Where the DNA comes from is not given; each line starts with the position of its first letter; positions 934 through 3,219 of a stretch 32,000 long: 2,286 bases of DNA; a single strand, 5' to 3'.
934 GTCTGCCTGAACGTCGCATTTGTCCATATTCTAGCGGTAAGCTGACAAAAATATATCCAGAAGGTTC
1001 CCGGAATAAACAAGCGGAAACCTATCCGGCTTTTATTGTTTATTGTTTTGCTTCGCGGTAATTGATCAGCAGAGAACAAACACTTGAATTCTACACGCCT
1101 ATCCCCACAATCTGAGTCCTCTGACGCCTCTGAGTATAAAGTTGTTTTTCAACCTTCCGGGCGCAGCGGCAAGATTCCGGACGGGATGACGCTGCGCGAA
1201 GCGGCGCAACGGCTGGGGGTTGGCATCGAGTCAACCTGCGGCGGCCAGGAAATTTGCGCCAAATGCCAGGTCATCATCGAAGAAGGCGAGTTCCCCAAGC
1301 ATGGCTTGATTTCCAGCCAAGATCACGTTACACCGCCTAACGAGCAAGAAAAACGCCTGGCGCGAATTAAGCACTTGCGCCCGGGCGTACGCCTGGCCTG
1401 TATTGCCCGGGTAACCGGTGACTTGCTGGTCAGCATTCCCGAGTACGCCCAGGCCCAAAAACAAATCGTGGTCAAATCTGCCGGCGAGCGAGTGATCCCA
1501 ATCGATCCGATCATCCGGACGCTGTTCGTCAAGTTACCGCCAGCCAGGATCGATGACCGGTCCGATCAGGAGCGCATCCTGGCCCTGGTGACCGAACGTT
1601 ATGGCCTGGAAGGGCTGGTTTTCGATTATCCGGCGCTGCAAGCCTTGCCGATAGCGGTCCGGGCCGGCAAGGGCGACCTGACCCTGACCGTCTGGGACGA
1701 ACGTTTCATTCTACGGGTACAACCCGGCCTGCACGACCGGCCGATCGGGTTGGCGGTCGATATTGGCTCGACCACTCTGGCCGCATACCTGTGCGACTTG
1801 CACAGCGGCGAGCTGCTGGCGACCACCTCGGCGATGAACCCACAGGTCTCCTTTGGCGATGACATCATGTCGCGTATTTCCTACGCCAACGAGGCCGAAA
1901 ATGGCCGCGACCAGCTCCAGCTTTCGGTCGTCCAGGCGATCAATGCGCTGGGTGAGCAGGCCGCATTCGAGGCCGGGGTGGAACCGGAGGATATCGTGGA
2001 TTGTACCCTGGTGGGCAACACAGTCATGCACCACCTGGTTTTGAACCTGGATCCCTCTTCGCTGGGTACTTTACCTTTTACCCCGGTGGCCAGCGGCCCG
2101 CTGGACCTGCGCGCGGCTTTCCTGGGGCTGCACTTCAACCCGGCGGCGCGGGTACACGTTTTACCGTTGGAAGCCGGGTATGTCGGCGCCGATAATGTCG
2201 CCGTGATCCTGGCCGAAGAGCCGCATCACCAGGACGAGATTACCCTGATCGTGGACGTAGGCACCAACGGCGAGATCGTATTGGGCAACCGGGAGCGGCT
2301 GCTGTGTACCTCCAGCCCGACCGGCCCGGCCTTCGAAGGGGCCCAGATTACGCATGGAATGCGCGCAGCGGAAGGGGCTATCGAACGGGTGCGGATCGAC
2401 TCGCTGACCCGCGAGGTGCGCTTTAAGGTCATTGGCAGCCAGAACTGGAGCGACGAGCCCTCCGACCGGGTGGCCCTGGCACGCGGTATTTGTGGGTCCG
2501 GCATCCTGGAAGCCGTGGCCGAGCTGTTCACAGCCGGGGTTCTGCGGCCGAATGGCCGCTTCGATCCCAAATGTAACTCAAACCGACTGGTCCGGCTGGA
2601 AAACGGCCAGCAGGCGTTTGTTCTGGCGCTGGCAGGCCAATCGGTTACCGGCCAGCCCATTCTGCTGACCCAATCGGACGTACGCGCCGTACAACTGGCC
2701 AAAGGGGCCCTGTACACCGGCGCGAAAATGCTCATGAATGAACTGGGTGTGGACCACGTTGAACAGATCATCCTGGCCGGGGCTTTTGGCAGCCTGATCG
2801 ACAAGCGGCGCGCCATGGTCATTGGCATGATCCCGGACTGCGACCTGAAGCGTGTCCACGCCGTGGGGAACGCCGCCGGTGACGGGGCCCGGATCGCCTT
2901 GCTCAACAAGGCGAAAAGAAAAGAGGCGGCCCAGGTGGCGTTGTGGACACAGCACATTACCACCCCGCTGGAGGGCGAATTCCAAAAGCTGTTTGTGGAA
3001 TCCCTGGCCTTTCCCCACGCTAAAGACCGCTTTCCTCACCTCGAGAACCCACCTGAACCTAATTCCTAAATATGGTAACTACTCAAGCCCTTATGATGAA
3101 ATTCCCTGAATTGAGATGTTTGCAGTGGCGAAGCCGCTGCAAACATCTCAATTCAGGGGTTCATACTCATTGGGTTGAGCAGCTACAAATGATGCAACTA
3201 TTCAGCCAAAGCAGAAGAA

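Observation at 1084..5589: Pyrrolysine-free MtmB-family methyltransferase inside a complete corrinoid methyl-transfer cassette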

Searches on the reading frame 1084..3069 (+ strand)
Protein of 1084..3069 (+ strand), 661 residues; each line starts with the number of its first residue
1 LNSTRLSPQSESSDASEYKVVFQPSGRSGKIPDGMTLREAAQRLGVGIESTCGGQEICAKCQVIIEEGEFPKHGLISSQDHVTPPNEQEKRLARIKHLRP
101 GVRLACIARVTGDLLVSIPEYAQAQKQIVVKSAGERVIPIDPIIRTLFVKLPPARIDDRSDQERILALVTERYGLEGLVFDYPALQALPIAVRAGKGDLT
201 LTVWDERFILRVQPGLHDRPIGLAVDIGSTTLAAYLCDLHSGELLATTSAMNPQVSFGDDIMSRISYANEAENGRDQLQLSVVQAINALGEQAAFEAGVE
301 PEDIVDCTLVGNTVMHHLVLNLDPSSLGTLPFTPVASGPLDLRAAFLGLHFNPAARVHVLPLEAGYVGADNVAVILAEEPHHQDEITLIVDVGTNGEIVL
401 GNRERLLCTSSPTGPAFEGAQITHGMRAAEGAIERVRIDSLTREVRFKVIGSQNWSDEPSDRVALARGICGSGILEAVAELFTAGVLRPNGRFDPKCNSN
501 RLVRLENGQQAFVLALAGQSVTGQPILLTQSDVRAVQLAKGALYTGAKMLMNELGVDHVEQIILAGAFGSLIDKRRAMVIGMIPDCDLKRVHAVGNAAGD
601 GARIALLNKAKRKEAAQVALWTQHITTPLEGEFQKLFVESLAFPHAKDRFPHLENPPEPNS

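Call 3: search_protein_families(library=pfam, proteins=[window:1084-3069:+], max_evalue=0.01)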
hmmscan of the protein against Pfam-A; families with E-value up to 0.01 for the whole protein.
window:1084-3069:+ (661 aa): 4 families
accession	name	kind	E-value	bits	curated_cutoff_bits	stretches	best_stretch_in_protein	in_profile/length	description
PF14574.11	RACo_C_ter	-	1.2e-89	300.3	27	1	385-653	1-260/261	C-terminal domain of RACo the ASKHA domain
PF17651.6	Raco_middle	-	1.2e-53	181.5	26.8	1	222-382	2-162/163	RACo middle region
PF17650.6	RACo_linker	-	4.6e-12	46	26.2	1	134-218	2-85/86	RACo linker region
PF00111.32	Fer2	-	2.4e-07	31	21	1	24-111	5-77/77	2Fe-2S iron-sulfur cluster binding domain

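Call 4: search_protein_families(library=ncbifam, proteins=[window:1084-3069:+], max_evalue=0.01)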
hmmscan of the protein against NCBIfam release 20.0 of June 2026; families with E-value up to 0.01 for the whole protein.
window:1084-3069:+ (661 aa): 5 families
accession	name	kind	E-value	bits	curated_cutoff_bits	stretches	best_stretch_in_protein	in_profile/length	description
NF040756.1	corr_regen_AcsV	exception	6.8e-116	388.1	800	1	19-647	1-627/632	corrinoid activation/regeneration protein AcsV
TIGR04270.1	Rama_corrin_act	subfamily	1.3e-30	106.3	500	1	222-643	2-416/534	methylamine methyltransferase corrinoid protein reductive activase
TIGR02007.1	fdx_isc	equivalog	3.8e-07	30.3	132.1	1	22-123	11-104/110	ISC system 2Fe-2S type ferredoxin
TIGR01941.1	nqrF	equivalog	4.7e-06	25.8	295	1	27-127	42-129/405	NADH:ubiquinone reductase (Na(+)-transporting) subunit F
NF058606.1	GlBtMonoRdsGbcB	equivalog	1.8e-05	23.8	500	1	12-71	272-330/362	glycine betaine monooxygenase reductase subunit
